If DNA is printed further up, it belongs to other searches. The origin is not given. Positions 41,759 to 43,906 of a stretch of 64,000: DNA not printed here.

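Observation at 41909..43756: Sensor histidine kinase whose input domain is a degenerate ABC-transporter nucleotide-binding domain, paired with a sigma-54 regulator next to a sugar ABC operon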

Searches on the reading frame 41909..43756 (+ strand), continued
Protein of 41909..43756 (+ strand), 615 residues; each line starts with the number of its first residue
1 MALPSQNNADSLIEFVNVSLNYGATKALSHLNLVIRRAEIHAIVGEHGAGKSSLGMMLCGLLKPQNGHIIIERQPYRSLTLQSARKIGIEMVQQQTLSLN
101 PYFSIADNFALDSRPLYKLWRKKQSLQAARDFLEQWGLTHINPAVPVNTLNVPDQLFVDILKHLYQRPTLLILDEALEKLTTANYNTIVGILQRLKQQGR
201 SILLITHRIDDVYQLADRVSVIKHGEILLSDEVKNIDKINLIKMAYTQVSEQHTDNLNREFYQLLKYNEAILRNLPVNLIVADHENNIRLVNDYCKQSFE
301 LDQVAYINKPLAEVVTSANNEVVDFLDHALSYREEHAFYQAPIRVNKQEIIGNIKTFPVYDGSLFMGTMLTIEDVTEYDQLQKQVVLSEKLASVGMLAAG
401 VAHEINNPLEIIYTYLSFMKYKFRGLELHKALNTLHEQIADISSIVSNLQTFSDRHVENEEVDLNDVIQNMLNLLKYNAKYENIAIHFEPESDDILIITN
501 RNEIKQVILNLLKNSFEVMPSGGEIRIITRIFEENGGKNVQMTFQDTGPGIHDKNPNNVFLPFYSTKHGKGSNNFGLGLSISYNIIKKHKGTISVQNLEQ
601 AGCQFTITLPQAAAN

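Call 14: find_encoding_contigs(protein=P0102, flank=8000, max_places=2)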
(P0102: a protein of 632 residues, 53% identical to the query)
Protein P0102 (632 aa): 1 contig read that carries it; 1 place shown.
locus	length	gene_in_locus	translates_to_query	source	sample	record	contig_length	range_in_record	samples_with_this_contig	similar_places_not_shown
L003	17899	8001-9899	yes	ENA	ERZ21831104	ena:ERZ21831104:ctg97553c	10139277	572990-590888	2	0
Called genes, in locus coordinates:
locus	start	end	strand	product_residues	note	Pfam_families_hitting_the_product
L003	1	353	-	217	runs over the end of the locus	PF02734:Dak2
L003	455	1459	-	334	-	PF02733:Dak1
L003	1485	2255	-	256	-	PF00106:adh_short, PF08659:KR, PF23441:SDR (faint), PF01370:Epimerase (weak), PF13561:adh_short_C2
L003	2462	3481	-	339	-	PF00532:Peripla_BP_1, PF13407:Peripla_BP_4, PF13377:Peripla_BP_3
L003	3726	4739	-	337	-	PF02653:BPD_transp_2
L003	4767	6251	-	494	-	PF00005:ABC_tran, PF13304:AAA_21 (faint), PF00005:ABC_tran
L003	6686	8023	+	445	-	PF00072:Response_reg, PF00158:Sigma54_activat, PF14532:Sigma54_activ_2, PF25601:AAA_lid_14, PF02954:HTH_8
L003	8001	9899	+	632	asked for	PF00005:ABC_tran, PF00512:HisKA, PF02518:HATPase_c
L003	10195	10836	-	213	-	PF02734:Dak2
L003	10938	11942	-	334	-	PF02733:Dak1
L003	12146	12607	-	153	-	PF02502:LacAB_rpiB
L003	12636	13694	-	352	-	PF08240:ADH_N, PF16912:Glu_dehyd_C (weak), PF00107:ADH_zinc_N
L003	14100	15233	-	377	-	PF00005:ABC_tran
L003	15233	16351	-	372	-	PF00005:ABC_tran, PF13304:AAA_21 (faint), PF17912:OB_MalK (weak)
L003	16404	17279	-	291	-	PF00528:BPD_transp_1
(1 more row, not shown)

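Call 16: find_related_loci(query=A1, collection=genome_contigs, flank=10000)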
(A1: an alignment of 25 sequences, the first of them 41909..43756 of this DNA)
Query A1 (615 aa) in genome_contigs; peptide patterns used: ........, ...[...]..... (x = any residue, [..] = any of these).
599 stretches matched a pattern (row limit reached: there are more); 584 encode a relative of the query (tblastn E <= 1e-3); the best 80 are kept; 80 distinct loci.
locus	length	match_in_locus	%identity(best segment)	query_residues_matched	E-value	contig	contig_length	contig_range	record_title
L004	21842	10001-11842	50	6-615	0e+0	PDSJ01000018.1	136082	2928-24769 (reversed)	MAG: candidate division KSB3 bacterium isolate DOLJORAL78_50_49 DolJOral78_scaffold_65, whole genome shotgun sequence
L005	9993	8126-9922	46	12-610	3e-160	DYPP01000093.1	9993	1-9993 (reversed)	MAG TPA_asm: Treponema denticola isolate SulCav_GS09_5_63_49 SulCav_GS09_5_10842_length_9993_cov_19_094385, whole genome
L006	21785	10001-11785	40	12-613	5e-141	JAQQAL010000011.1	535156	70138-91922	MAG: Candidiatus Thalassospirochaeta sargassi isolate JB008 k141_166825, whole genome shotgun sequence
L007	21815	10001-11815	38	12-615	4e-136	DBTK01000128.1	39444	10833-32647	MAG TPA_asm: Spirochaetaceae bacterium UBA1318 UBA1318_contig_2676, whole genome shotgun sequence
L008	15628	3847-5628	28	10-610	9e-60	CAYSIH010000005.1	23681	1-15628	MAG TPA_asm: uncultured Sphaerochaeta sp. isolate ERP122455_co1_195 genome assembly, contig: NODE_277_length_23681_cov_1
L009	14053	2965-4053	33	247-610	4e-43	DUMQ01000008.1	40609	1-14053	MAG TPA_asm: Bacillota bacterium isolate AS04akNAM_80 2666_AS04, whole genome shotgun sequence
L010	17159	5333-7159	39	379-612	5e-39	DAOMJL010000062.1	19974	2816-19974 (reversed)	MAG TPA_asm: Spirochaetota bacterium isolate AMR_MDS_4899 NODE_2640_length_19974_cov_11.816507, whole genome shotgun seq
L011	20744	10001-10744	35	361-610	1e-37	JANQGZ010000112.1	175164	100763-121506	MAG: SAR324 cluster bacterium isolate PL23b_bin.72 k99_1165019, whole genome shotgun sequence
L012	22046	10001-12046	36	341-615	4e-37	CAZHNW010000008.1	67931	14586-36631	MAG TPA_asm: uncultured Leptospirales bacterium isolate binchicken_co42_67 genome assembly, contig: NODE_246_length_6793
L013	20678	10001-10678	38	382-610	6e-37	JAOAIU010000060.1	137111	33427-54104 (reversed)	MAG: Candidatus Saccharicenans sp. isolate SKW99 k141_1709117, whole genome shotgun sequence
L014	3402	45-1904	33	372-613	4e-37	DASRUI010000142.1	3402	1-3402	MAG TPA_asm: Thermodesulfobacteriota bacterium isolate SMAG_U7962 k141_1643699, whole genome shotgun sequence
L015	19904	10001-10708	36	380-610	5e-37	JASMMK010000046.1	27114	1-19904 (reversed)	MAG: Candidatus Scalindua sp. isolate Arabian9_MAG_63 c_000000961964, whole genome shotgun sequence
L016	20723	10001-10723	40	383-610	5e-37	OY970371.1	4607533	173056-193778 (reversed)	MAG: Candidatus Manganitrophaceae bacterium isolate MFD03066.bin.c.2 genome assembly, chromosome: 1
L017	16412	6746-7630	30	311-607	2e-36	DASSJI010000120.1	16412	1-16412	MAG TPA_asm: Vicinamibacteria bacterium isolate SMAG_U1111 k141_142748, whole genome shotgun sequence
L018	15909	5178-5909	37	381-615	2e-36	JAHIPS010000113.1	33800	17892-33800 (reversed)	MAG: Candidatus Omnitrophota bacterium isolate KR13_S3.mb.80 KR13_S3.mb.80_k141_533082, whole genome shotgun sequence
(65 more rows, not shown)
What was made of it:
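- Tried and rejected: Genome scan with the full-length alignment (call 16).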

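Call 34: predict_structure(alignment_id=A1)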
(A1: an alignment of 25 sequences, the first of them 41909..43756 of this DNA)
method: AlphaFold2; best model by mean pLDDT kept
length: 615 residues; sequences in the alignment: 25
mean_pLDDT: 75.7   pTM: 0.44
mean pLDDT of the five models: 75.7, 74.9, 73.9, 72.8, 71.1
residues with pLDDT >= 90: 172; 70-90: 261; 50-70: 96; < 50: 86
segments of 3 or more residues with pLDDT < 50: 1-7, 114-117, 247-261, 263-268, 384-411, 443-456, 568-575
pLDDT, mean of each block of 10 residues (from residue 1): 43 91 79 92 81 91 92 90 91 85 87 51 81 91 91 92 92 92 92 94 87 86 79 72 51 42 48 65 80 80 77 77 69 69 81 76 67 70 41 35 44 54 63 63 47 54 91 80 90 88 86 84 92 85 92 82 53 56 84 90 92 71
secondary structure, 60 per line:
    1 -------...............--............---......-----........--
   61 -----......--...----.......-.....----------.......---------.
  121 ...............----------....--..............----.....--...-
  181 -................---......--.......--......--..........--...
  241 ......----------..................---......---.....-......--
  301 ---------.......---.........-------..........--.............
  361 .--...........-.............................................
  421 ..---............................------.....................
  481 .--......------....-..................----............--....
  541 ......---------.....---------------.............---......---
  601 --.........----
elements in order: E11-22 E25-36 E40-45 H51-58 E66-71 E74-76 H81-87 E89-93 H105-110 H120-135 H152-165 E170-174 H182-197 E201-206 H209-215 E218-223 E226-232 H238-246 H257-274 E278-283 E287-291 H293-298 H311-314 H320-328 E336-345 E348-361 E364-374 H376-422 H426-453 E460-463 H464-481 E484-489 E496-499 H501-518 E523-534 E537-546 H556-560 H576-588 E592-597 E603-611
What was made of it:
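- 41909..43756 (+): Soluble sensor histidine kinase, 615 aa: NBD1-like ABC domain, linker, PAS, DHp (His403), catalytic ATPase domain. The AF2 model has mean pLDDT 75.7 (call 34).
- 42713..43039 (+): PAS domain (residues 269-377). The model shows a PAS-like beta-sheet (call 34).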

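Call 37: fold_search(model_id=the predicted structure, library=pdb)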
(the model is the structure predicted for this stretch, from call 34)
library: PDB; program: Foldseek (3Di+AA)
matches with E <= 10: 1825; with E <= 0.001: 1546
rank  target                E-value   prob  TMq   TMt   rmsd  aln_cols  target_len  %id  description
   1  4gcz_A                1.3e-23  1.00  0.24  0.40  22.8       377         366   24  Structure of a blue-light photoreceptor (released 2013-06-19)
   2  8a6x_B                1.8e-23  1.00  0.32  0.50  13.4       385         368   22  Crystal structure of a chimeric LOV-Histidine kinase SB2F1 (asymmetrical variant, trigonal form with long c axis) (released 2024-01-10)
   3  8a52_A                5.8e-23  1.00  0.31  0.49  12.5       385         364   22  Crystal structure of a chimeric LOV-Histidine kinase SB2F1 (asymmetrical variant, trigonal form with long c-axis) (released 2023-12-27)
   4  8a7f_A                6.8e-23  1.00  0.31  0.49  12.8       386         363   22  Crystal structure of a chimeric LOV-Histidine kinase SB2F1-I66R mutant (asymmetrical variant, trigonal form with long  (released 2024-01-10)
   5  8a7f_B                1.4e-22  1.00  0.31  0.49  13.2       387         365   22  Crystal structure of a chimeric LOV-Histidine kinase SB2F1-I66R mutant (asymmetrical variant, trigonal form with long  (released 2024-01-10)
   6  8a7h_A                4.3e-22  1.00  0.31  0.49  12.2       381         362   22  Crystal structure of a chimeric LOV-Histidine kinase SB2F1-I66R mutant (light state; asymmetrical variant, trigonal fo (released 2024-01-10)
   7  8a3u                  4.8e-22  1.00  0.31  0.49  13.0       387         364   22  Crystal structure of a chimeric LOV-Histidine kinase SB2F1 (symmetrical variant, trigonal form with short c-axis) (released 2023-12-20)
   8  4gcz_B                5.1e-22  1.00  0.23  0.37  23.1       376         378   24  Structure of a blue-light photoreceptor (released 2013-06-19)
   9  9a5d_A                3.2e-21  1.00  0.25  0.25  23.1       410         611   16  Integrative model of WALK-YYCH by crosslinking MS and deep learning (released 2024-09-18)
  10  6cvl_D                5.0e-20  1.00  0.34  0.57  10.7       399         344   20  Crystal structure of the Escherichia coli ATPgS-bound MetNI methionine ABC transporter in complex with its MetQ bindin (released 2018-11-14)
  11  3tui_D                3.0e-19  1.00  0.33  0.56  12.5       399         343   20  Inward facing conformations of the MetNI methionine ABC transporter: CY5 native crystal form (released 2011-11-30)
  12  8isi_A                3.2e-19  1.00  0.22  0.16  26.4       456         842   15  Photochromobilin-free form of Arabidopsis thaliana phytochrome A - apo-AtphyA (released 2023-08-09)
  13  9j4r_B                6.9e-19  1.00  0.34  0.59  10.2       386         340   20  Cryo-EM structure of ferric ion importer, FbpBC, from Thermus thermophilus (released 2025-08-13)
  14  3tuz_H                6.9e-19  1.00  0.33  0.57  11.9       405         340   19  Inward facing conformations of the MetNI methionine ABC transporter: CY5 SeMet soak crystal form (released 2011-11-30)
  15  6mbn_A                1.0e-18  1.00  0.35  0.84   4.0       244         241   20  LptB E163Q in complex with ATP (released 2019-08-14)
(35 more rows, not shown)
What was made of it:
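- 41909..43756 (+): Foldseek matches the NBD to LptB, MalK and MetN, and the PAS-DHp-CA part to YF1 (call 37).
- On ABC transporter nucleotide-binding domain (Pfam PF00005): The model matches LptB, MalK and MetN with TM-target up to 0.87 (call 37).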

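Call 38: find_encoding_contigs(protein=P0105, flank=8000, max_places=1)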
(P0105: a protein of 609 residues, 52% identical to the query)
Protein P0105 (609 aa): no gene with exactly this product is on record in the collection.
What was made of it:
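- Tried and rejected: Look-up of the Desulfomarina homolog's context (call 38).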

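Call 39: find_encoding_contigs(protein=P0094, flank=8000, max_places=1)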
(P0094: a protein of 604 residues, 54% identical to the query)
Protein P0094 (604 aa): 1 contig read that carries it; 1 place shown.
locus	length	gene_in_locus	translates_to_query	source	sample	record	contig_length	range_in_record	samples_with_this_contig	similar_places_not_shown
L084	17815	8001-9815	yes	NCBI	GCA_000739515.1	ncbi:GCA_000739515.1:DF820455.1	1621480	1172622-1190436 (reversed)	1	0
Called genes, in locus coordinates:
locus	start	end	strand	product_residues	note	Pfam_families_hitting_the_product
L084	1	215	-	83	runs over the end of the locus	-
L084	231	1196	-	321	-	PF13407:Peripla_BP_4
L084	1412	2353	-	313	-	PF02653:BPD_transp_2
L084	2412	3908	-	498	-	PF00005:ABC_tran, PF13304:AAA_21 (faint), PF00005:ABC_tran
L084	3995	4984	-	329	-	PF01261:AP_endonuc_2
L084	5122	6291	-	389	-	PF01408:GFO_IDH_MocA, PF02894:GFO_IDH_MocA_C, PF22725:GFO_IDH_MocA_C3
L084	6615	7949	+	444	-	PF00004:AAA (faint), PF00072:Response_reg, PF03709:OKR_DC_1_N (faint), PF00158:Sigma54_activat, PF14532:Sigma54_activ_2, PF25601:AAA_lid_14, PF02954:HTH_8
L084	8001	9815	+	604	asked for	PF00005:ABC_tran, PF00512:HisKA (weak), PF02518:HATPase_c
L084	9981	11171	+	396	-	PF13439:Glyco_transf_4, PF13579:Glyco_trans_4_4 (weak), PF00534:Glycos_transf_1, PF13692:Glyco_trans_1_4, PF13524:Glyco_trans_1_2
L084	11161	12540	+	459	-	-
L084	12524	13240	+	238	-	-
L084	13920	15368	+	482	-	-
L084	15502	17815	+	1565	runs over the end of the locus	PF01835:MG2, PF17791:MG3 (weak), PF17789:MG4 (faint), PF07703:A2M_BRD, PF00207:A2M, PF07678:TED_complement, PF17973:bMG10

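Call 40: find_encoding_contigs(protein=P0068, flank=8000, max_places=1)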
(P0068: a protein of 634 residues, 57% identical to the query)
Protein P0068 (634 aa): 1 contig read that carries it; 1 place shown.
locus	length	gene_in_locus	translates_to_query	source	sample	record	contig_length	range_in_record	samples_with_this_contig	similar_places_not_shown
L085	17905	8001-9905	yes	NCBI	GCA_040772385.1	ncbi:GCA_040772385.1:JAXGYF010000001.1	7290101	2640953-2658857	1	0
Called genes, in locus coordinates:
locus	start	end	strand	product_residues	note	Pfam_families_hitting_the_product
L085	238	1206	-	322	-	PF13407:Peripla_BP_4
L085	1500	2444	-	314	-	PF02653:BPD_transp_2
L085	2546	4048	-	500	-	PF00005:ABC_tran, PF13304:AAA_21 (faint), PF00005:ABC_tran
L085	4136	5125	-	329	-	PF01261:AP_endonuc_2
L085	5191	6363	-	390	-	PF01408:GFO_IDH_MocA, PF02894:GFO_IDH_MocA_C, PF22725:GFO_IDH_MocA_C3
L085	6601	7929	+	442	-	PF00072:Response_reg, PF00158:Sigma54_activat, PF14532:Sigma54_activ_2, PF25601:AAA_lid_14, PF02954:HTH_8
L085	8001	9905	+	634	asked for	PF00005:ABC_tran, PF00512:HisKA (weak), PF02518:HATPase_c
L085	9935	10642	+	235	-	PF03737:RraA-like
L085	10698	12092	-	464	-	PF13584:BatD (faint)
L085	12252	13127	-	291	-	PF01882:DUF58, PF13519:VWA_2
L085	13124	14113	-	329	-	PF20030:bpMoxR, PF07726:AAA_3, PF07728:AAA_5, PF17863:AAA_lid_2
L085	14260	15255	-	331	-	PF08239:SH3_3 (faint), PF00877:NLPC_P60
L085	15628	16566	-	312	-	PF02653:BPD_transp_2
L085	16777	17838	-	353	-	PF02653:BPD_transp_2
